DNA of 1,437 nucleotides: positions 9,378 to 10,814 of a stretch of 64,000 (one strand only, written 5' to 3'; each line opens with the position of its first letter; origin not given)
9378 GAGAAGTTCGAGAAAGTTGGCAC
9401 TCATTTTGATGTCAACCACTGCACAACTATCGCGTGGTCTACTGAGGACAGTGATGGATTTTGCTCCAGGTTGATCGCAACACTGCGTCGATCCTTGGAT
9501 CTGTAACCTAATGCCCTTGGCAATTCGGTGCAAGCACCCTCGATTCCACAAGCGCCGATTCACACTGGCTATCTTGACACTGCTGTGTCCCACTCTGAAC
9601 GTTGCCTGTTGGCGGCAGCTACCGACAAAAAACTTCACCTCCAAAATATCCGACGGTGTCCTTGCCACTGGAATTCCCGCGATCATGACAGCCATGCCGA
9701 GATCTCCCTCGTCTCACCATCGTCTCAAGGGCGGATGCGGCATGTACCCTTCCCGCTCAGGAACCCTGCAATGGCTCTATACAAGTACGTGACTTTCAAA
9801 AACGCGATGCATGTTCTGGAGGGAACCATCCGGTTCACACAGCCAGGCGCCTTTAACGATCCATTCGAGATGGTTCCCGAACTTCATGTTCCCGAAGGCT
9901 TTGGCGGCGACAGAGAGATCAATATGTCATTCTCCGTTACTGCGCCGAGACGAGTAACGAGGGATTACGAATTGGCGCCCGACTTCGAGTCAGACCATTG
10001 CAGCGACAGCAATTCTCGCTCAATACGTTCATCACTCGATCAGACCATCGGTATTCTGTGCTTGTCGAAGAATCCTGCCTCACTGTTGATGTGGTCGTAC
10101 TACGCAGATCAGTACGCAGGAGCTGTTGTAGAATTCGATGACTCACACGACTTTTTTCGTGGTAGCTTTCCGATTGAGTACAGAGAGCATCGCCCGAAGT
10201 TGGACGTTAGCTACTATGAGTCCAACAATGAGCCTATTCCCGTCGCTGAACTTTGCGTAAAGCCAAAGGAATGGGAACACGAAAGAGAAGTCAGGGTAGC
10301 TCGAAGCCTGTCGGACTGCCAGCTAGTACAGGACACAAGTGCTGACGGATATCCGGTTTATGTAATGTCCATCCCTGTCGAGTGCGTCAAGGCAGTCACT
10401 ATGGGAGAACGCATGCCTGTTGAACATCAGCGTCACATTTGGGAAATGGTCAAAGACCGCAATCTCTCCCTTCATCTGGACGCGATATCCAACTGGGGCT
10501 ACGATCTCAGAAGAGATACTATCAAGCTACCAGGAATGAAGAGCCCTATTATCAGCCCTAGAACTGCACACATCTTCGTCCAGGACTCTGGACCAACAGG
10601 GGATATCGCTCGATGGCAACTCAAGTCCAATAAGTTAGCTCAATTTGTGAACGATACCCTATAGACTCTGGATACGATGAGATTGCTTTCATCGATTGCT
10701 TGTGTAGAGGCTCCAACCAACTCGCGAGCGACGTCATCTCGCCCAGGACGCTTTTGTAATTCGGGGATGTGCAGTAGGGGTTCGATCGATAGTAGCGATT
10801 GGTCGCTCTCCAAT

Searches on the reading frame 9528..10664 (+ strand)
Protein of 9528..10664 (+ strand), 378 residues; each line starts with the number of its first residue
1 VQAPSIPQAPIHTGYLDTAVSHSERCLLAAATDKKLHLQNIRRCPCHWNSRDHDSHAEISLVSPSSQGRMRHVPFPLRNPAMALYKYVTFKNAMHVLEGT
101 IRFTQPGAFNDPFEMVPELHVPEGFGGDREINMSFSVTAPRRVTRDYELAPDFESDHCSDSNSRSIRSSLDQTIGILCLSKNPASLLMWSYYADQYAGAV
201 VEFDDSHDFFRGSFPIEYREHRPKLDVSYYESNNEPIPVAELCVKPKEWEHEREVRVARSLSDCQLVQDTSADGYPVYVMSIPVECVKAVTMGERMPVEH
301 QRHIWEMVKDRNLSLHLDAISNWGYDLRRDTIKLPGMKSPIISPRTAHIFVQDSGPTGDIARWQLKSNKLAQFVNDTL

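Call 12: search_protein_families(library=pfam, proteins=[window:9528-10664:+], max_evalue=0.001)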
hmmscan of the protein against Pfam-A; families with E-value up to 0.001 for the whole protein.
window:9528-10664:+ (378 aa): 1 family
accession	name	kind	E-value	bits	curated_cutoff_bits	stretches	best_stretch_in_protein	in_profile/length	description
PF11185.13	DUF2971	-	0.00097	20.9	22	0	188-257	1-89/89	Protein of unknown function (DUF2971)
